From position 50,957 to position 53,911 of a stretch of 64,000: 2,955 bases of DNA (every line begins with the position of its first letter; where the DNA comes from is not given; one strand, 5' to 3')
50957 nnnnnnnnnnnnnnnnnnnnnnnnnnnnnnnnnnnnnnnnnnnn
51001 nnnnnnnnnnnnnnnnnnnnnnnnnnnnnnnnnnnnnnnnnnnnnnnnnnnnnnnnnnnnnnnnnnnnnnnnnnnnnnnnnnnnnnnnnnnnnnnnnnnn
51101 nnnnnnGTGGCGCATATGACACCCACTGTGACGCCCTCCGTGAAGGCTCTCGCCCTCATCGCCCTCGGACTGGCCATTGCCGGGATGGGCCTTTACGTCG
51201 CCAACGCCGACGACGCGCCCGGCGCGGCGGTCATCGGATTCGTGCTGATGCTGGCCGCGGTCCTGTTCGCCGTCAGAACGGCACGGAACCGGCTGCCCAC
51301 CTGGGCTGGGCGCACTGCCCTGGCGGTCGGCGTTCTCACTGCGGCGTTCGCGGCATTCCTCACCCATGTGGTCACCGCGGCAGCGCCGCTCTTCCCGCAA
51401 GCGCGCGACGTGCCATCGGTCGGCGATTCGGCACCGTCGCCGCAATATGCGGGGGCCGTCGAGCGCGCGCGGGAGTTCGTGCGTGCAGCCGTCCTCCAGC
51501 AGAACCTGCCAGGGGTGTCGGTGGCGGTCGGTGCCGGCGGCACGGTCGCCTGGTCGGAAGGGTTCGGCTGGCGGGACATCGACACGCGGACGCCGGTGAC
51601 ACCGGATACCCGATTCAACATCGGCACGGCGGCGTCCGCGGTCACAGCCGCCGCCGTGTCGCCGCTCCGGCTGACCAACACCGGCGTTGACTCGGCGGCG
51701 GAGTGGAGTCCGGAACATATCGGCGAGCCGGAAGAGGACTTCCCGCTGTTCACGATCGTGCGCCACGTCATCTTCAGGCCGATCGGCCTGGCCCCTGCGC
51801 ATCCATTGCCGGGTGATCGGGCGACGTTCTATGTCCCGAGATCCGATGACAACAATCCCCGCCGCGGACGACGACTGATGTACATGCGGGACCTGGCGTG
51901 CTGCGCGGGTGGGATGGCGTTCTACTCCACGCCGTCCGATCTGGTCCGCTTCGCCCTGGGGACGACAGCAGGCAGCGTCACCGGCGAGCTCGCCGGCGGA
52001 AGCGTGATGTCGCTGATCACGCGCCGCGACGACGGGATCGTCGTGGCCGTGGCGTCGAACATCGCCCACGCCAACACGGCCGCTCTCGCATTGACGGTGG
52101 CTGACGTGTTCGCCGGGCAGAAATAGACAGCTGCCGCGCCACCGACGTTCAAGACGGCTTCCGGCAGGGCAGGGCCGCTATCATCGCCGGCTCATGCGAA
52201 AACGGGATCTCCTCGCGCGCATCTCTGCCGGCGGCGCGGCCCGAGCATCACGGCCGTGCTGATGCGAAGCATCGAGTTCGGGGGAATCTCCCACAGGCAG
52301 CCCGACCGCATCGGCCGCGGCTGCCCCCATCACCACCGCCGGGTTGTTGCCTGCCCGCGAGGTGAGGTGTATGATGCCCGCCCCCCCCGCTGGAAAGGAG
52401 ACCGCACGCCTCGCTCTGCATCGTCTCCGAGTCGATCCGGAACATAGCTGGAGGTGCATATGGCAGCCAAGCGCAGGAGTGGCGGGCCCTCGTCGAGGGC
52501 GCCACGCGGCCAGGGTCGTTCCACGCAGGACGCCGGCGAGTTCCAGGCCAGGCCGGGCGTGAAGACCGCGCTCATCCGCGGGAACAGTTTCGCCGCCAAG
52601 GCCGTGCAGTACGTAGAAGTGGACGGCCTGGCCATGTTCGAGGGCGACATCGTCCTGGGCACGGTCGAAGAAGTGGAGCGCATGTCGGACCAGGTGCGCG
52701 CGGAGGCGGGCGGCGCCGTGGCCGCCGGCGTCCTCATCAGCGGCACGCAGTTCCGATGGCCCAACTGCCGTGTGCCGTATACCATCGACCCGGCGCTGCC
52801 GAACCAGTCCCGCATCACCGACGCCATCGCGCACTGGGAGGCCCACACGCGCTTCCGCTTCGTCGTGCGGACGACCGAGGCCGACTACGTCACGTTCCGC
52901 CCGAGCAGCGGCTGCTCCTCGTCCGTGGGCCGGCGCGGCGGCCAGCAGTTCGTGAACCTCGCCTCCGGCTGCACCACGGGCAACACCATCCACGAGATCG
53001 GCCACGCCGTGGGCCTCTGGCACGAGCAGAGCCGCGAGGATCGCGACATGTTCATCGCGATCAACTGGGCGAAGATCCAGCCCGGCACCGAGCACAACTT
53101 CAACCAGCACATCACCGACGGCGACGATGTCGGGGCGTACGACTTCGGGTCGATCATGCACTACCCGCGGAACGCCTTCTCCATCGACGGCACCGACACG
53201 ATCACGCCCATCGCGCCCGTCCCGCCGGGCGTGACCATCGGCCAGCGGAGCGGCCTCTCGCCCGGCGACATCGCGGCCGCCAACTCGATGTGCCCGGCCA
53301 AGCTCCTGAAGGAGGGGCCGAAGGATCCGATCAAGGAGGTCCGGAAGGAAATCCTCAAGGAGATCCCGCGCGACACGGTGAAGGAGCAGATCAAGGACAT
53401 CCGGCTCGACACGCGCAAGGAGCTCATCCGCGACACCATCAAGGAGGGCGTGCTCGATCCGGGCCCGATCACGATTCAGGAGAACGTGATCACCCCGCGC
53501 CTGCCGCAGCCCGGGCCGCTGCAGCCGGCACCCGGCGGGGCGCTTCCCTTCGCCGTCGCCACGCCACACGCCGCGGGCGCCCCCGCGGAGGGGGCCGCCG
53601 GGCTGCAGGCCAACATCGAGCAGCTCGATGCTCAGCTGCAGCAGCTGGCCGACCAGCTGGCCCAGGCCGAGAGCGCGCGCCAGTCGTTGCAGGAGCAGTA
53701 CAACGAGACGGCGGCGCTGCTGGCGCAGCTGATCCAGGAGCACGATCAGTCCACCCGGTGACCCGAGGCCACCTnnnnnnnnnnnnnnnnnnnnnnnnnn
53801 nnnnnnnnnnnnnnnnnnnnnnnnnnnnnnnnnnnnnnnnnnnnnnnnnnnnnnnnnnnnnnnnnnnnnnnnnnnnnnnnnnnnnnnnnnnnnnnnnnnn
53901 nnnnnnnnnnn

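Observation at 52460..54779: Astacin-type protease translationally linked to a graspetide-type ATP-grasp ligase, with no separate precursor gene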

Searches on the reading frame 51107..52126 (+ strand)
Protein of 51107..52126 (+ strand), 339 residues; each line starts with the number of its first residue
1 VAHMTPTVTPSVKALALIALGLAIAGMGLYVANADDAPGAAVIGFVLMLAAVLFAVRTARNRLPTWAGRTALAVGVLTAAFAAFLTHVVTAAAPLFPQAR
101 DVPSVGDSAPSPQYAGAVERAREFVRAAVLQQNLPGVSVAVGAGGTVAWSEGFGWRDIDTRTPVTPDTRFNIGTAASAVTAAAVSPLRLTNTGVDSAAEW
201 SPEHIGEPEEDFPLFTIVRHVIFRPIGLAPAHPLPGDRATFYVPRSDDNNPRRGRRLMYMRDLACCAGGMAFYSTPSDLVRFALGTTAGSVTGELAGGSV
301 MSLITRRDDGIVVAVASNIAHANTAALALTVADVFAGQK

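Call 3: search_protein_families(library=pfam, proteins=[window:51107-52126:+], max_evalue=0.01)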
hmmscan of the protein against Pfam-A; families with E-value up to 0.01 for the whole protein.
window:51107-52126:+ (339 aa): 1 family
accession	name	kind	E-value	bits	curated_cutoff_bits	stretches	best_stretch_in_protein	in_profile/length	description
PF00144.29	Beta-lactamase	-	3.9e-13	49.7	27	1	123-187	3-65/329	Beta-lactamase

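Call 4: search_protein_families(library=ncbifam, proteins=[window:51107-52126:+], max_evalue=0.01)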
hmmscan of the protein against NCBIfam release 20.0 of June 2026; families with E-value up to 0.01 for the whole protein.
window:51107-52126:+ (339 aa): 15 families
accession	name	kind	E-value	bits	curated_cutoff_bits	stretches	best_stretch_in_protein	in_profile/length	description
NF012102.1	blaDHA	exception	1.3e-05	24.4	800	1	125-203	35-114/379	DHA family class C beta-lactamase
NF045671.1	blaPNC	exception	8.2e-05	21.6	750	1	122-216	50-145/401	PNC family class C beta-lactamase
NF033085.1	bla_class_C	equivalog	0.00027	19.9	415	1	123-184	10-70/356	class C beta-lactamase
NF009622.0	PRK13128.1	equivalog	0.00029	19.5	443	1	123-184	11-72/518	D-aminopeptidase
NF000264.2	blaOCH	exception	0.00038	19.6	800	1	116-207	32-125/390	OCH family extended-spectrum class C beta-lactamase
NF058603.1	SCO2097_fam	equivalog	0.00041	20.7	110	1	10-62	41-89/129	SCO2097 family morphological protein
NF000385.4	blaACT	exception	0.0014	17.7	810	1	125-180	36-90/380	ACT family cephalosporin-hydrolyzing class C beta-lactamase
NF000187.3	BlaMIR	exception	0.0016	17.6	882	1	113-181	27-91/381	MIR family cephalosporin-hydrolyzing class C beta-lactamase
NF000185.2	BlaEC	exception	0.0018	17.3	850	1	127-181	34-87/377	BlaEC family class C beta-lactamase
NF041666.1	ampC_Ecan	exception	0.0019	17.1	860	1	126-181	37-91/381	CMY2-MIR-ACT-EC family cephalosporin-hydrolyzing class C beta-lactamase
NF052559.1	MthAcHydAcmB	equivalog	0.002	16.9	550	1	128-185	18-75/391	methyl acetate hydrolase AcmB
NF000419.2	blaCMH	exception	0.0023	17.2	875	1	113-181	27-91/381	CMH family class C beta-lactamase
NF012173.1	CMY2-MIR-ACT-EC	exception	0.0032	16.3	680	1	125-180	36-90/380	CMY2/MIR/ACT/EC family class C beta-lactamase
NF041665.1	blaPSZ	exception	0.0039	16.3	850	1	125-181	35-90/379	PSZ family class C beta-lactamase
NF033698.1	blaCSA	exception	0.0075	15.3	884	0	123-185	28-89/375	CSA family class C beta-lactamase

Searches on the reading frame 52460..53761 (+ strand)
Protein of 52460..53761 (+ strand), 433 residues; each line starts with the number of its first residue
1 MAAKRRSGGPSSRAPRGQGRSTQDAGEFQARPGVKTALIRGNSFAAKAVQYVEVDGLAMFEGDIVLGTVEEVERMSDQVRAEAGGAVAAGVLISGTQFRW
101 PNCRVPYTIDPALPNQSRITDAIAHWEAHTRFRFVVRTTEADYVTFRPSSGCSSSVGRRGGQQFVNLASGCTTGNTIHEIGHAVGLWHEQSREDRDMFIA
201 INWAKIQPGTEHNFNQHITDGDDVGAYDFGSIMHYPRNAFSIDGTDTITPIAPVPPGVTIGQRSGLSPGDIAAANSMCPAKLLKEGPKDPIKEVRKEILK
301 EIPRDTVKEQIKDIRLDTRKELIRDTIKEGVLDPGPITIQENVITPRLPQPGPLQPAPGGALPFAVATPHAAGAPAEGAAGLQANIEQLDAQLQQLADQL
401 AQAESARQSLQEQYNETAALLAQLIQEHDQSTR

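Call 3: search_protein_families(library=pfam, proteins=[window:52460-53761:+], max_evalue=0.01)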
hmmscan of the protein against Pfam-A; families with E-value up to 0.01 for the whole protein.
window:52460-53761:+ (433 aa): 2 families
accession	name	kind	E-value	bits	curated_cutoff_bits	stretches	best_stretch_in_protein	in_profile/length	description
PF01400.30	Astacin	-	1.3e-48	165.6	22.5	1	99-277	1-185/189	Astacin (Peptidase family M12A)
PF00413.30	Peptidase_M10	-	0.0091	16.3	24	0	177-193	113-129/159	Matrixin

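Call 4: search_protein_families(library=ncbifam, proteins=[window:52460-53761:+], max_evalue=0.01)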
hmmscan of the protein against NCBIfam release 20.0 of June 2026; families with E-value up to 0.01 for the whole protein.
window:52460-53761:+ (433 aa): 1 family
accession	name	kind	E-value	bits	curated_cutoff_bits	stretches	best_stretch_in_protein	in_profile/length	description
NF045530.1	LegP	equivalog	2.8e-93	312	300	1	34-279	4-243/244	Dot/Icm T4SS effector Zinc-dependent metalloprotease LegP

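Call 76: predict_structure(alignment_id=A7)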
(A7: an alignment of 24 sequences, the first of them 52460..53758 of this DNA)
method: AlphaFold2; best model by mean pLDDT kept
length: 433 residues; sequences in the alignment: 24
mean_pLDDT: 64.5   pTM: 0.41
mean pLDDT of the five models: 64.5, 64.2, 64.0, 62.3, 60.0
residues with pLDDT >= 90: 66; 70-90: 140; 50-70: 84; < 50: 143
segments of 3 or more residues with pLDDT < 50: 1-31, 62-64, 89-97, 189-194, 216-229, 284-289, 301-303, 312-373
pLDDT, mean of each block of 10 residues (from residue 1): 36 35 32 73 73 71 65 86 61 44 90 93 91 91 90 65 85 83 64 55 84 51 39 66 87 58 60 72 51 52 49 45 33 36 34 37 35 59 81 85 88 93 93 77
secondary structure, 60 per line:
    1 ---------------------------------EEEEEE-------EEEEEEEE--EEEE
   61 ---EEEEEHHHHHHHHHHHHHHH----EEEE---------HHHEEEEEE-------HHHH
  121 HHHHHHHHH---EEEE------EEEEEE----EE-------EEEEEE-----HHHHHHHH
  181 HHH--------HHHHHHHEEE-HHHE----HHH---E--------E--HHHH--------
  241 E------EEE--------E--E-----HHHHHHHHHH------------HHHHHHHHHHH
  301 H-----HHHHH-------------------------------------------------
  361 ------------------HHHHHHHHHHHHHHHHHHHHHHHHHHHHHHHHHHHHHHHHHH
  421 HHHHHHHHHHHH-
elements in order: E34-39 E47-54 E57-60 E64-68 H69-83 E88-91 E104-109 H117-129 E133-136 E143-148 E162-167 H173-183 H192-198 E199-201 H229-232 E248-250 H268-277 H290-301 H307-311 H379-432
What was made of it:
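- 52460..53761 (+): Astacin-family (M12A) zymogen gene, 433 aa, no signal peptide. Layout: disordered basic N-terminus, pro-segment, catalytic domain, repeat tail, C-terminal helix. AF2 model in call 76.
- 53309..53458 (+): Tandem repeat region of the tail (aa 284-333). Eight [DE]xxK[DE] units, three of them DTxKE (D305, D317, D325). This is the proposed multi-core substrate of the ligase. Predicted disordered (call 76).
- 53594..53755 (+): C-terminal 54-residue alpha-helix (aa 379-432; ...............................), probably a coiled coil. AF2 pLDDT 81-93 (call 76).
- The region is predicted disordered, with pLDDT 33-52 (call 76). A confident 54-residue C-terminal helix follows the repeats (call 76). 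AF2 does not dock the tail on the catalytic domain, though the confidence there is low (call 76).
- Tried and rejected: With a shallow 24-row alignment it reached only pLDDT 64.5 (call 76).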

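Call 94: search_protein_families(library=padloc, proteins=[window:52460-53761:+], max_evalue=0.01)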
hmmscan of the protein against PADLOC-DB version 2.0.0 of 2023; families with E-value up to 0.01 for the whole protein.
window:52460-53761:+ (433 aa): 1 family
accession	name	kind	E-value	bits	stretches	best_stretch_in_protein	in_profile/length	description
PDLC03863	LmuB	-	4.4e-05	20.3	1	305-430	193-280/610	-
